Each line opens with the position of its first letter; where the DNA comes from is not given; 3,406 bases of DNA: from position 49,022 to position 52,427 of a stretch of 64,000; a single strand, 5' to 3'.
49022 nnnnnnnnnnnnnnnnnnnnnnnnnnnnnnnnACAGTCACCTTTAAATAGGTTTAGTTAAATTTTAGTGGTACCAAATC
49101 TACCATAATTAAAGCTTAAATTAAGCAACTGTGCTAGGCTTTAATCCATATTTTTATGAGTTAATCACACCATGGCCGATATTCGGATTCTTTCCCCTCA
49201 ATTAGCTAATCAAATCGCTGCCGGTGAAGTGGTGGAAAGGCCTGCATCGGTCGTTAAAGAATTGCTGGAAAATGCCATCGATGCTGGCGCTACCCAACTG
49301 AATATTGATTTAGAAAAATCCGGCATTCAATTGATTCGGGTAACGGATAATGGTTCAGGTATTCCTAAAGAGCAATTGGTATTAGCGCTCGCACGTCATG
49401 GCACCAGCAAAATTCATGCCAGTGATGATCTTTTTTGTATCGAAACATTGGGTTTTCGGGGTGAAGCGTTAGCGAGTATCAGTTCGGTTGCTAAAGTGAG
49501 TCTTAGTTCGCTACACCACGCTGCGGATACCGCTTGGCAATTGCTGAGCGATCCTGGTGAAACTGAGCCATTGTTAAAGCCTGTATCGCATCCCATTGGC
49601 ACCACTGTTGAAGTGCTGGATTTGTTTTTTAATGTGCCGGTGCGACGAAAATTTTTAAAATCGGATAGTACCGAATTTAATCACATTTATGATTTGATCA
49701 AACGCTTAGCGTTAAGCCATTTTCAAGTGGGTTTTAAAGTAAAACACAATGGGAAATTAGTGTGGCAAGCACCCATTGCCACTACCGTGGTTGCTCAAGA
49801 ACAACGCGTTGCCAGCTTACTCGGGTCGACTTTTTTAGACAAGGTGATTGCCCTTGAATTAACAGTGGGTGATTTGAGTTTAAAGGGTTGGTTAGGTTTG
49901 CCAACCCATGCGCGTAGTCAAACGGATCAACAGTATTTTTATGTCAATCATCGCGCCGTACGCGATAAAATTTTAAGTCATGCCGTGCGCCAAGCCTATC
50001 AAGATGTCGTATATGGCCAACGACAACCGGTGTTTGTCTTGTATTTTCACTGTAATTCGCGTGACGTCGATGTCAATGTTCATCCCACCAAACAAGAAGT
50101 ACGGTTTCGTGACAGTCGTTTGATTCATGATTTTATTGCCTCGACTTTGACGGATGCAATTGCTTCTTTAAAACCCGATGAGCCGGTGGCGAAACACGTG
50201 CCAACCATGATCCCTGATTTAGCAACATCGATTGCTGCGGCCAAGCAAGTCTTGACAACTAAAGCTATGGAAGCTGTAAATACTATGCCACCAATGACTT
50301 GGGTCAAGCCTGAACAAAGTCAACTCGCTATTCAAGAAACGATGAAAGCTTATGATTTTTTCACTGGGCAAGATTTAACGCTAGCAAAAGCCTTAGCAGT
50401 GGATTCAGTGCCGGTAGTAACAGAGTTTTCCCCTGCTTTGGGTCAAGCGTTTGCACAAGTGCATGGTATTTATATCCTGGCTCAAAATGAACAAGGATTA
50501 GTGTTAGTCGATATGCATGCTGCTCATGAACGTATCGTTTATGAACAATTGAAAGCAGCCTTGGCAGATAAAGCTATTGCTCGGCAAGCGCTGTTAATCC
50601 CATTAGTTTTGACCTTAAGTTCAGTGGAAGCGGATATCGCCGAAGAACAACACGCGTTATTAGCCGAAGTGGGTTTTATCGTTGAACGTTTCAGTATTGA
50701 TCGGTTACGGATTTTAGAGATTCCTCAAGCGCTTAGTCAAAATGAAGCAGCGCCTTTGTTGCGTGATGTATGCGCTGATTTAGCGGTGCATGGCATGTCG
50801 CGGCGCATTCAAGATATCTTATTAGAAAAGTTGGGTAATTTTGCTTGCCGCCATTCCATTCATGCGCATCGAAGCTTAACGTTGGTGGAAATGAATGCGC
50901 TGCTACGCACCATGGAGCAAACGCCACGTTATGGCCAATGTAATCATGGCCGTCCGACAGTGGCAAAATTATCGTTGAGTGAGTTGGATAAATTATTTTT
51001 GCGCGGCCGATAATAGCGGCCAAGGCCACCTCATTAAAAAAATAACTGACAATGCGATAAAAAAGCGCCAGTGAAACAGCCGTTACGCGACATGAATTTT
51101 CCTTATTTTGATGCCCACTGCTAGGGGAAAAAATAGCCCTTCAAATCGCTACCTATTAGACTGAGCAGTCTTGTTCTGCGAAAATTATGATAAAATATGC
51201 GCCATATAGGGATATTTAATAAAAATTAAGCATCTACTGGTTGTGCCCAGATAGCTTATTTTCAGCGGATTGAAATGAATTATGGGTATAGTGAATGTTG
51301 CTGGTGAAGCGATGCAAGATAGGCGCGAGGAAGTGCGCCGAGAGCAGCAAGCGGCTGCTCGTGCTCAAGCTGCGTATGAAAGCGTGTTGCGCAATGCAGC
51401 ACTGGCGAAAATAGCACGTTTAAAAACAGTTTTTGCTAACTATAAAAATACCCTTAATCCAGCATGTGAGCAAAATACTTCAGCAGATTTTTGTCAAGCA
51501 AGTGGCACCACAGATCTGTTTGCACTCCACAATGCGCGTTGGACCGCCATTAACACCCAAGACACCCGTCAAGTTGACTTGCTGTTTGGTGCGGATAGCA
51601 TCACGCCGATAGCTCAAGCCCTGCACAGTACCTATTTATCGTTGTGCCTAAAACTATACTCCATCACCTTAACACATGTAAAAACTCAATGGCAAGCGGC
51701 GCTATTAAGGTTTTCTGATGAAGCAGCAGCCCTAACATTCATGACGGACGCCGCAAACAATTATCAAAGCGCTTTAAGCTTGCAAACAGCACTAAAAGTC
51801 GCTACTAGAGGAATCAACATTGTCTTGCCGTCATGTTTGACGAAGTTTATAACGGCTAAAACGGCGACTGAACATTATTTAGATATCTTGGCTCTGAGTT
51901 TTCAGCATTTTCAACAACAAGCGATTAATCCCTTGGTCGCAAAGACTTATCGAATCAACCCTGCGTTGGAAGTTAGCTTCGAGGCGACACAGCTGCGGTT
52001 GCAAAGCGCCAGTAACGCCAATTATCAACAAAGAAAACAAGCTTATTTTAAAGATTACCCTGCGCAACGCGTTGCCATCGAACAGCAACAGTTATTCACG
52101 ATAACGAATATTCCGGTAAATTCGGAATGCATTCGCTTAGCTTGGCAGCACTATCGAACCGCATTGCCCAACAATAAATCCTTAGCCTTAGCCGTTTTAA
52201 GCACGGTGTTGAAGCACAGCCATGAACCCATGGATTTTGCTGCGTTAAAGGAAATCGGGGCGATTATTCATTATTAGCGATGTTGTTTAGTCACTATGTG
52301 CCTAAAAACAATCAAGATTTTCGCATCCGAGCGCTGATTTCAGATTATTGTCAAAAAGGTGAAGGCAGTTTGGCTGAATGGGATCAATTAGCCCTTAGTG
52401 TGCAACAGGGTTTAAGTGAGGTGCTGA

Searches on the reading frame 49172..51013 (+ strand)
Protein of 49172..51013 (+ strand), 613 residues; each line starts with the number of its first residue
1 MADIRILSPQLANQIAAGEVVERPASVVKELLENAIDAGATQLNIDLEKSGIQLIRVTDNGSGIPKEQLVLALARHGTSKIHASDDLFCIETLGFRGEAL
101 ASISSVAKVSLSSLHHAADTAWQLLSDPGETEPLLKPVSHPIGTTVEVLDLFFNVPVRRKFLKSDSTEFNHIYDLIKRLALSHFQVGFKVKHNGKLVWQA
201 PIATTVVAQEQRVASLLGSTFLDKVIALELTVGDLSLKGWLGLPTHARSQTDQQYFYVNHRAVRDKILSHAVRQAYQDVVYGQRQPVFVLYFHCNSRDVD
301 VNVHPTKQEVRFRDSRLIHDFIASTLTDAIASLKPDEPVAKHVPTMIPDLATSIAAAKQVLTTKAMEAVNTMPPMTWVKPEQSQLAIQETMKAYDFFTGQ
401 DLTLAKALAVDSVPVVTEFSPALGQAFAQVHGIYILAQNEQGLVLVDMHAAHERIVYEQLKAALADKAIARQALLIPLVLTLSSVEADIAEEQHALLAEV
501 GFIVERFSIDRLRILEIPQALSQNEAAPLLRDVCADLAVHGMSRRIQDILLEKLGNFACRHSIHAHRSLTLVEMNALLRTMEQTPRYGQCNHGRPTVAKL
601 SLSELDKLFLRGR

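Call 8: search_protein_families(library=pfam, proteins=[window:49172-51013:+], max_evalue=1)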
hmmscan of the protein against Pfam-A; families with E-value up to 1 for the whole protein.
window:49172-51013:+ (613 aa): 6 families
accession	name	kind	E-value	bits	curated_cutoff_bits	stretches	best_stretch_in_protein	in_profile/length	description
PF08676.16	MutL_C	-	4.9e-40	137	25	1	428-569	2-142/142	MutL C terminal dimerisation domain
PF01119.25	DNA_mis_repair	-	8.8e-37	125.8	26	1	214-330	2-118/119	DNA mismatch repair protein, C-terminal domain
PF13589.12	HATPase_c_3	-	1.4e-10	41.8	25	1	25-120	4-99/137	Histidine kinase-, DNA gyrase B-, and HSP90-like ATPase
PF02518.31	HATPase_c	-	9.6e-08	32.9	26.4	1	22-78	4-63/111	Histidine kinase-, DNA gyrase B-, and HSP90-like ATPase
PF00043.30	GST_C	-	0.071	13.8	20.7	1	386-430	37-82/93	Glutathione S-transferase, C-terminal domain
PF10405.15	BHD_3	-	0.14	13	27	0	404-443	32-71/74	Rad4 beta-hairpin domain 3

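Call 14: find_related_loci(query=window:49172-51013:+, collection=genome_contigs, flank=10000)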
Query window:49172-51013:+ (613 aa) in genome_contigs; peptide patterns used: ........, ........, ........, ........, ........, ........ (x = any residue, [..] = any of these).
600 stretches matched a pattern (row limit reached: there are more); 597 encode a relative of the query (tblastn E <= 1e-3); the best 80 are kept; 80 distinct loci.
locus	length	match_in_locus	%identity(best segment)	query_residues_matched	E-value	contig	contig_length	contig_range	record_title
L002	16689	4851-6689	49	1-613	0e+0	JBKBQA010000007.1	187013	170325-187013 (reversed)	MAG: Alcanivoracaceae bacterium isolate 21H_023.bin.56 NODE_7_length_187013_cov_47.539111, whole genome shotgun sequence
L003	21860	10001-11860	49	4-613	0e+0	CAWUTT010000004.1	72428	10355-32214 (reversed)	MAG: uncultured Pseudomonadales bacterium isolate HER19_SIP_2000_bin_52_1 genome assembly, contig: HER19_SP_1000_bin_52-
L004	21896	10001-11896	49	1-613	0e+0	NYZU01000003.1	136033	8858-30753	MAG: Oceanospirillaceae bacterium isolate ARS48 2550, whole genome shotgun sequence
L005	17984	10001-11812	51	1-613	0e+0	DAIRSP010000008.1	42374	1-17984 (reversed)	MAG TPA_asm: Neptunomonas sp. isolate CTOTU5938 NODE_95_length_42374_cov_7.674047, whole genome shotgun sequence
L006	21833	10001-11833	48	1-613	0e+0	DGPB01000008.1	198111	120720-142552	MAG TPA_asm: Cellvibrionales bacterium UBA4451 UBA4451_contig_597, whole genome shotgun sequence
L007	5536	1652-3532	49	1-613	0e+0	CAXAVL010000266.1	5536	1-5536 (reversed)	MAG TPA_asm: uncultured Cellvibrio sp. isolate ERR599368_metabat2_19 genome assembly, contig: ERZ2772639.4061, whole gen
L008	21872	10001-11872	48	1-613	0e+0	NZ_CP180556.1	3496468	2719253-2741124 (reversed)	Neptuniibacter sp. QD29_5 chromosome, complete genome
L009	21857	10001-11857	50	1-613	0e+0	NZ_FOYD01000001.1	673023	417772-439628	Halopseudomonas formosensis strain JCM 18415, whole genome shotgun sequence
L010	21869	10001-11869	46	1-613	0e+0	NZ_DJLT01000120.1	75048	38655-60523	MAG: Neptuniibacter sp. UBA6509 UBA6509_contig_1048, whole genome shotgun sequence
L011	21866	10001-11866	49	4-613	0e+0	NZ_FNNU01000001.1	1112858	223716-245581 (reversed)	Pseudomonas kuykendallii strain NRRL B-59562, whole genome shotgun sequence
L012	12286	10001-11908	48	4-613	0e+0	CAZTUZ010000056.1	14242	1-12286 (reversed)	MAG TPA_asm: uncultured Thiothrix sp. isolate binchicken_co35_324 genome assembly, contig: NODE_3007_length_14242_cov_8.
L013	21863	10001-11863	49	2-613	0e+0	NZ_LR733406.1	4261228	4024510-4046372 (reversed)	Pseudomonas sp. 8AS isolate Pseudomonas sp. 8AS, whole genome shotgun sequence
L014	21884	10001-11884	50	2-613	0e+0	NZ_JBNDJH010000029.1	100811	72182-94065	Pseudomonas silensiensis strain A3_3 Ga0496527_29, whole genome shotgun sequence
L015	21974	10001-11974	48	1-613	0e+0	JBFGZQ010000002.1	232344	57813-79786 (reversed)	MAG: Motiliproteus sp. isolate Mix_sand06.2021.04.G.51 k141_945543_length_232344_cov_75.1761, whole genome shotgun seque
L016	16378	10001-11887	50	2-613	0e+0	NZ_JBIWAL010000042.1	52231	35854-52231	Pseudomonas sp. NPDC098747 NPDC098747_367_G8.ctg-0042, whole genome shotgun sequence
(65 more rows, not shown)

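Call 51: find_homologous_proteins(query=window:49172-51013:+, max_evalue=1e-60)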
Query window:49172-51013:+ (613 aa): 8000 proteins with E <= 1e-60 among 8000 candidates; the best 120 are listed.
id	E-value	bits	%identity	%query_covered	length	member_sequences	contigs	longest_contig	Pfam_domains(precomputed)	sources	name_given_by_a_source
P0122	0.0e+0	1347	100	100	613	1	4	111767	PF01119.26,PF08676.17,PF02518.32,PF13589.13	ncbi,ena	-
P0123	0.0e+0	1122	83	100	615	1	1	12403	PF01119.26,PF08676.17,PF02518.32,PF13589.13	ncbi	-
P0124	4.6e-268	909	69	100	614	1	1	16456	PF01119.26,PF08676.17,PF02518.32,PF13589.13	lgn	-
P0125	1.2e-267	908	69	100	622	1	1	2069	PF01119.26,PF08676.17,PF02518.32,PF13589.13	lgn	-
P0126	1.1e-263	894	69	100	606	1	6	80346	PF01119.26,PF08676.17,PF02518.32,PF13589.13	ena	-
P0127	1.5e-256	871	66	100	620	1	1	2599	PF01119.26,PF08676.17,PF02518.32,PF13589.13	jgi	jgi:DNA mismatch repair protein MutL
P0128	7.4e-255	865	66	100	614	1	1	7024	PF01119.26,PF08676.17,PF02518.32,PF13589.13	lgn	-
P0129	1.7e-254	864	65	100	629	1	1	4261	PF01119.26,PF08676.17,PF02518.32,PF13589.13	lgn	-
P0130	5.5e-248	843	64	100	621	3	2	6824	PF01119.26,PF08676.17,PF02518.32,PF13589.13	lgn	-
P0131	5.0e-247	839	64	100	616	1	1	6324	PF01119.26,PF08676.17,PF02518.32,PF13589.13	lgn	-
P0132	4.0e-211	721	56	100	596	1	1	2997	PF01119.26,PF08676.17,PF02518.32,PF13589.13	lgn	-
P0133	1.3e-203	696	54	100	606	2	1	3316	PF01119.26,PF08676.17,PF02518.32,PF13589.13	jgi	jgi:DNA mismatch repair protein MutL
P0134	1.2e-199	683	53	100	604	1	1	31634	PF01119.26,PF08676.17,PF02518.32,PF13589.13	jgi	jgi:DNA mismatch repair protein MutL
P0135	1.5e-198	679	54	100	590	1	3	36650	PF01119.26,PF08676.17,PF02518.32,PF13589.13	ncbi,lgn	-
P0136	2.2e-197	676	53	100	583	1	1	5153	PF01119.26,PF08676.17,PF02518.32,PF13589.13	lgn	-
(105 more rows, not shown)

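Call 52: find_encoding_contigs(protein=P0123, flank=10000, max_places=3)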
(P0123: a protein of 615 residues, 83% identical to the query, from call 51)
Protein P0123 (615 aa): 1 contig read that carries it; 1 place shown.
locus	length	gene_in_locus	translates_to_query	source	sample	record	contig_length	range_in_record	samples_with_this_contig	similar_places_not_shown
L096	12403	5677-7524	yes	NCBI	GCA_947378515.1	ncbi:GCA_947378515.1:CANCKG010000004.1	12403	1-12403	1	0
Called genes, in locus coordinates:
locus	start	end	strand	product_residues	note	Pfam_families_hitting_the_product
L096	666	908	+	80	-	PF02604:PhdYeFM_antitox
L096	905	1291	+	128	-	PF01850:PIN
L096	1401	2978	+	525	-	-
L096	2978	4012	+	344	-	PF00482:T2SSF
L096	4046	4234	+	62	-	-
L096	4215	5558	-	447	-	PF22179:RickCE_cat (weak)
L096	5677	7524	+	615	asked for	PF02518:HATPase_c, PF13589:HATPase_c_3, PF01119:DNA_mis_repair, PF08676:MutL_C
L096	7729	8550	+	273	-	PF02374:ArsA_ATPase (weak), PF09140:MipZ, PF10609:ParA, PF13614:AAA_31, PF01656:CbiA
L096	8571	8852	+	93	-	PF03776:MinE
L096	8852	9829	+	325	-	PF00152:tRNA-synt_2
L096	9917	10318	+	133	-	-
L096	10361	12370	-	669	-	PF04851:ResIII, PF17757:UvrB_inter, PF27431:UvrB_3rd, PF00271:Helicase_C, PF12344:UvrB, PF02151:UVR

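Call 53: find_encoding_contigs(protein=P0126, flank=10000, max_places=2)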
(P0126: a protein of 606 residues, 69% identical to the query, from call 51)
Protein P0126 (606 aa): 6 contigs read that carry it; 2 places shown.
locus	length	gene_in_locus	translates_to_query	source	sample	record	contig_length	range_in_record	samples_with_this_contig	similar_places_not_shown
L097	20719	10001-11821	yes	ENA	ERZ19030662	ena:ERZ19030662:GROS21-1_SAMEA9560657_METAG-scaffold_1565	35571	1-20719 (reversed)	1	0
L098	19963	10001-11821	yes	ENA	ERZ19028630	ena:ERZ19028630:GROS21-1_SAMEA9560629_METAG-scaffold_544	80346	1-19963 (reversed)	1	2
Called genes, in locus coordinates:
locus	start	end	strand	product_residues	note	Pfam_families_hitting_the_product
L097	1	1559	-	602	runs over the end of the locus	PF01541:GIY-YIG, PF27096:UvrC_M, PF02151:UVR (weak), PF22920:UvrC_RNaseH, PF08459:UvrC_RNaseH_dom, PF12836:HHH_3 (faint), PF14520:HHH_5, PF00633:HHH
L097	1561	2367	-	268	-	PF02616:SMC_ScpA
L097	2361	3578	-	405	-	PF00579:tRNA-synt_1b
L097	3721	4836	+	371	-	PF05222:AlaDh_PNT_N, PF01262:AlaDh_PNT_C, PF01488:Shikimate_DH, PF13241:NAD_binding_7 (weak)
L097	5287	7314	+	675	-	PF12796:Ank_2 (faint), PF00023:Ank (faint), PF13606:Ank_3 (faint)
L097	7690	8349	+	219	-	PF02230:Abhydrolase_2, PF00561:Abhydrolase_1 (faint), PF12697:Abhydrolase_6 (weak), PF20434:BD-FAE (faint)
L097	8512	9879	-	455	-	PF22179:RickCE_cat (faint)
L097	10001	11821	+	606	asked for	PF02518:HATPase_c, PF13589:HATPase_c_3, PF01119:DNA_mis_repair, PF08676:MutL_C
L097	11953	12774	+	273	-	PF02374:ArsA_ATPase (weak), PF09140:MipZ, PF10609:ParA, PF13614:AAA_31, PF01656:CbiA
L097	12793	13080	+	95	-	PF03776:MinE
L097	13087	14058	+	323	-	PF00152:tRNA-synt_2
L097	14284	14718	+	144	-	-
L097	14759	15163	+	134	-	-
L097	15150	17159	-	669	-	PF04851:ResIII, PF17757:UvrB_inter, PF27431:UvrB_3rd, PF00271:Helicase_C, PF12344:UvrB, PF02151:UVR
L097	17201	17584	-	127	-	-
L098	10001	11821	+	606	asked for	PF02518:HATPase_c, PF13589:HATPase_c_3, PF01119:DNA_mis_repair, PF08676:MutL_C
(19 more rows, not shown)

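Call 54: find_encoding_contigs(protein=P0124, flank=10000, max_places=2)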
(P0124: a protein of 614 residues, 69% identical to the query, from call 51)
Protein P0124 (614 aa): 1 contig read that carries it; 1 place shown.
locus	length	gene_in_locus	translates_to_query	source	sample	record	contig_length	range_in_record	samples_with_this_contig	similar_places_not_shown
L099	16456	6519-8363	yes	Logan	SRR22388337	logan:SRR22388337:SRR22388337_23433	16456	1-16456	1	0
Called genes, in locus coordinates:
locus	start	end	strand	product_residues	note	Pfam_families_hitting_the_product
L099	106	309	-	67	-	-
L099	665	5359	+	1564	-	PF00617:RasGEF (faint)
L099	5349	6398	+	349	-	PF00482:T2SSF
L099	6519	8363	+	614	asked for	PF02518:HATPase_c (weak), PF13589:HATPase_c_3, PF01119:DNA_mis_repair, PF08676:MutL_C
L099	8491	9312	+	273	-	PF02374:ArsA_ATPase (weak), PF09140:MipZ, PF10609:ParA, PF13614:AAA_31, PF01656:CbiA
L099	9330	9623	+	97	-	PF03776:MinE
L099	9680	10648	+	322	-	PF00152:tRNA-synt_2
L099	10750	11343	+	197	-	-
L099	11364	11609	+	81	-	-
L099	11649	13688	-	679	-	PF04851:ResIII, PF17757:UvrB_inter, PF27431:UvrB_3rd, PF00271:Helicase_C, PF12344:UvrB, PF02151:UVR (weak)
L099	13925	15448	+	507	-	PF00704:Glyco_hydro_18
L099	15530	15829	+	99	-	-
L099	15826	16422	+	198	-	PF03352:Adenine_glyco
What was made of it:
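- Closest known: Variable effector regions or plasticity zones of Legionella-type intracellular bacteria. Same: Relatives carry Ank- and RasGEF-like genes nearby (calls 53, 54).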

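Call 68: list_cluster_members(proteins=[P0122, P0123, P0002])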
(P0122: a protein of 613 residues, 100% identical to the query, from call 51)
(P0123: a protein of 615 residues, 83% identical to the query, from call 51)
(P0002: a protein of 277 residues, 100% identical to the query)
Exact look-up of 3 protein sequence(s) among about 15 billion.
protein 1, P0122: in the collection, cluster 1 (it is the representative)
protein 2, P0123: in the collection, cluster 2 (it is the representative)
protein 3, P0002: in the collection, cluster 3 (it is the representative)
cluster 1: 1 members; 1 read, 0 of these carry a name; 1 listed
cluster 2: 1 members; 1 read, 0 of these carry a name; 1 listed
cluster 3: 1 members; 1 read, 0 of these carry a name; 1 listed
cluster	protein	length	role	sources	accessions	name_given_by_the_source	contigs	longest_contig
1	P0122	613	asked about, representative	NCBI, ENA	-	-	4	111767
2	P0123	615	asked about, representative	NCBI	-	-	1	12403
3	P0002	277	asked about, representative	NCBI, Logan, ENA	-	-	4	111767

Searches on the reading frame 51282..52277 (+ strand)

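Call 8: search_protein_families(library=pfam, proteins=[window:51282-52277:+], max_evalue=1)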
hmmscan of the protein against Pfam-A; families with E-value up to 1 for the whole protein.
window:51282-52277:+ (331 aa): 2 families
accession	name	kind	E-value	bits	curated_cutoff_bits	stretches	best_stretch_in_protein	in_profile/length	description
PF07926.17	TPR_MLP1_2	-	0.029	14.8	36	1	7-68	20-83/129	TPR/MLP1/MLP2-like protein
PF12345.13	DUF3641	-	0.064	13.7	24.9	1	249-282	5-38/134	Protein of unknown function (DUF3641)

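Call 81: search_protein_families(library=ncbifam, proteins=[window:51282-52277:+], max_evalue=0.1)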
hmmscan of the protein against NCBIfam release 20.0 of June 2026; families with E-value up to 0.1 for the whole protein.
window:51282-52277:+ (331 aa): 1 family
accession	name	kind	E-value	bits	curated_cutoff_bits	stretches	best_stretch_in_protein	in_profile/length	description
TIGR04167.1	rSAM_SeCys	equivalog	0.066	12.4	300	0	245-282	168-205/303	arsenosugar biosynthesis radical SAM (seleno)protein ArsS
